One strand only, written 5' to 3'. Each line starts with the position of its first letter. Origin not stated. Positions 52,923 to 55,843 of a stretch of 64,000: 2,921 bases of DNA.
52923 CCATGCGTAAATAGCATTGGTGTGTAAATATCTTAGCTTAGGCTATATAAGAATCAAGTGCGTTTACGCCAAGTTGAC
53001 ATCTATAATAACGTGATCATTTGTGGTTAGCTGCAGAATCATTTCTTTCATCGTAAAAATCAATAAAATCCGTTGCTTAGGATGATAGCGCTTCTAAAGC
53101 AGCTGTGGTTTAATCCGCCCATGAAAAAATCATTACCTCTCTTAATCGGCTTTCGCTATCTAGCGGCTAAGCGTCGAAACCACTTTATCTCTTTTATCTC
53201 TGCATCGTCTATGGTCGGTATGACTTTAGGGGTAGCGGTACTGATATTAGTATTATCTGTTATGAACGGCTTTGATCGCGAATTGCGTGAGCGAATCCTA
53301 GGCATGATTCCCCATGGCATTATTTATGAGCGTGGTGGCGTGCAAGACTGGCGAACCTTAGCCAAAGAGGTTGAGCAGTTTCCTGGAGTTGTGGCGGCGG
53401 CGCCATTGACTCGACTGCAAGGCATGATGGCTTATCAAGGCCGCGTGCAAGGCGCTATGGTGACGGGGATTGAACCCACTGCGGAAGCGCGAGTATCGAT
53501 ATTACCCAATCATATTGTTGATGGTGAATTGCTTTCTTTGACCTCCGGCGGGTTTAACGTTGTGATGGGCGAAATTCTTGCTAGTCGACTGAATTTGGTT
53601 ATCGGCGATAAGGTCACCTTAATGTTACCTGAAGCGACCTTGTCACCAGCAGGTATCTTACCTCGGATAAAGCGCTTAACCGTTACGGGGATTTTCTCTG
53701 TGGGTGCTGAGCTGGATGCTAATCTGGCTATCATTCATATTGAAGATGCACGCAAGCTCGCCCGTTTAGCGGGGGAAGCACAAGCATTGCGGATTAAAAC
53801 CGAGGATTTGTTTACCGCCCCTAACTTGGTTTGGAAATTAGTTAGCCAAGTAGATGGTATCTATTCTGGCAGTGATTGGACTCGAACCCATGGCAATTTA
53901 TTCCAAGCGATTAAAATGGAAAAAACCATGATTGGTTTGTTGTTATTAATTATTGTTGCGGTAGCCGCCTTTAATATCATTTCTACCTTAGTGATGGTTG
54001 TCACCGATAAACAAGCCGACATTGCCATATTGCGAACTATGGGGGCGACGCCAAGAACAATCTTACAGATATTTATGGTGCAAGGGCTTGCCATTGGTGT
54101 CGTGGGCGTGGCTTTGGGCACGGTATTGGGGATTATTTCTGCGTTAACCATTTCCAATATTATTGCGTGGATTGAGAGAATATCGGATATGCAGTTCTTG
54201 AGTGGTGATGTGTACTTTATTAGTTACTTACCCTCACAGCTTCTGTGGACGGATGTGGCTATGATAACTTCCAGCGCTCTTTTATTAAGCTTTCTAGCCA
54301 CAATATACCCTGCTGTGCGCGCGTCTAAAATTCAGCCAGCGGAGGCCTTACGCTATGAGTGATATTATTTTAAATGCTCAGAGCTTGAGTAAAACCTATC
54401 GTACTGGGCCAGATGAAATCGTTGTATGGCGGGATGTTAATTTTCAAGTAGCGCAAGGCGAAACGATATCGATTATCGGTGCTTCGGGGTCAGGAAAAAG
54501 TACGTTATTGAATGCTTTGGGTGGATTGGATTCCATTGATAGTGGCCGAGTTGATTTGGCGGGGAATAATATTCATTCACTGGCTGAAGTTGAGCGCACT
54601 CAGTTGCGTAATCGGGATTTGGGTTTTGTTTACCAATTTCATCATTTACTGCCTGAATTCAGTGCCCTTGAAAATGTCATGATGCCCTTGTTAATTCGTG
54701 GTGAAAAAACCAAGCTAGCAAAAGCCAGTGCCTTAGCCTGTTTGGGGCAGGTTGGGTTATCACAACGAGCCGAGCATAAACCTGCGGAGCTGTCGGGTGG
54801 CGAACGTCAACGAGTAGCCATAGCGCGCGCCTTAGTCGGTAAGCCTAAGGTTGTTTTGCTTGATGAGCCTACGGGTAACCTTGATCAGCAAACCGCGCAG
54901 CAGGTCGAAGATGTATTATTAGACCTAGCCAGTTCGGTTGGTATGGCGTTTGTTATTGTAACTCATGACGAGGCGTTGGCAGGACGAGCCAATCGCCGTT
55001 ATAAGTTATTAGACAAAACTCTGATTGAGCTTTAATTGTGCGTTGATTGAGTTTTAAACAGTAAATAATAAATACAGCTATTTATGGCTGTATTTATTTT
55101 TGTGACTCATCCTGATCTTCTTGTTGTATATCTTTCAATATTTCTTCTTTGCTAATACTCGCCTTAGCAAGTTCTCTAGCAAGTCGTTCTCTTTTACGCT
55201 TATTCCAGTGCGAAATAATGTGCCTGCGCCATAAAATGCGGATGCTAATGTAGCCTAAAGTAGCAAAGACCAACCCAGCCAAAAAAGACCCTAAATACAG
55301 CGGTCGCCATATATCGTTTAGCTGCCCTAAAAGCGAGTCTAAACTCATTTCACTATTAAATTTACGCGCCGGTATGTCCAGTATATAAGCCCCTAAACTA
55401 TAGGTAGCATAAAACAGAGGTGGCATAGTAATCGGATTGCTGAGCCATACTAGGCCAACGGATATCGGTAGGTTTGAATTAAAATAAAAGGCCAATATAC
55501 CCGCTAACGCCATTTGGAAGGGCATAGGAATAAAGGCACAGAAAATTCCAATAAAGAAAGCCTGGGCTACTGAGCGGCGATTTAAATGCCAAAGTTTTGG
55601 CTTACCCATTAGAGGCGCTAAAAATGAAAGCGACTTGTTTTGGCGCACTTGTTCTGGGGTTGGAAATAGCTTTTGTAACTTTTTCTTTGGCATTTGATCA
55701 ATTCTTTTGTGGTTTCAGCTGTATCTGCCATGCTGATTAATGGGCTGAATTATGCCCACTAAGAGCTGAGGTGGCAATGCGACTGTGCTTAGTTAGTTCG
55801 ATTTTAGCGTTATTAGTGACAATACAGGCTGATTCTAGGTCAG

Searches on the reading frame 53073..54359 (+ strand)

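Call 41: search_protein_families(library=pfam, proteins=[window:53073-54359:+], max_evalue=0.00001)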
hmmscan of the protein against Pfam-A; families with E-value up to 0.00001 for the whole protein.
window:53073-54359:+ (429 aa): 2 families
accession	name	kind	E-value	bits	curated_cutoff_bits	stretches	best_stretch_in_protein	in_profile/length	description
PF12704.14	MacB_PCD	-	4.2e-14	53.8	27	1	44-229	2-179/207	MacB-like periplasmic core domain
PF02687.27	FtsX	-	5.1e-14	52.8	25.5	1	289-422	2-120/120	FtsX-like permease C-terminal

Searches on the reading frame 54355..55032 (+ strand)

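Call 41: search_protein_families(library=pfam, proteins=[window:54355-55032:+], max_evalue=0.00001)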
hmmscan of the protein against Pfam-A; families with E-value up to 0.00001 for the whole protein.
window:54355-55032:+ (226 aa): 3 families
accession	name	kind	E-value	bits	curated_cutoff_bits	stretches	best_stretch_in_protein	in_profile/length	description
PF00005.33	ABC_tran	-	6e-35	121.3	25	1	26-173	2-136/137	ABC transporter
PF02463.25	SMC_N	-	1.5e-06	28.2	40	0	37-218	26-211/220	RecF/RecN/SMC N terminal domain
PF13304.12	AAA_21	-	9e-06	26.4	27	0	40-63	4-30/304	AAA domain, putative AbiEii toxin, Type IV TA system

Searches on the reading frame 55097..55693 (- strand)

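Call 41: search_protein_families(library=pfam, proteins=[window:55097-55693:-], max_evalue=0.00001)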
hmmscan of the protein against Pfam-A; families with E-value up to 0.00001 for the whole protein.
window:55097-55693:- (199 aa): 1 family
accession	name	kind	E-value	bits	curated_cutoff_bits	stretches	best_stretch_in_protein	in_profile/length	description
PF09835.14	DUF2062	-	7.6e-44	149.7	27.4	1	24-163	3-146/147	Uncharacterized protein conserved in bacteria (DUF2062)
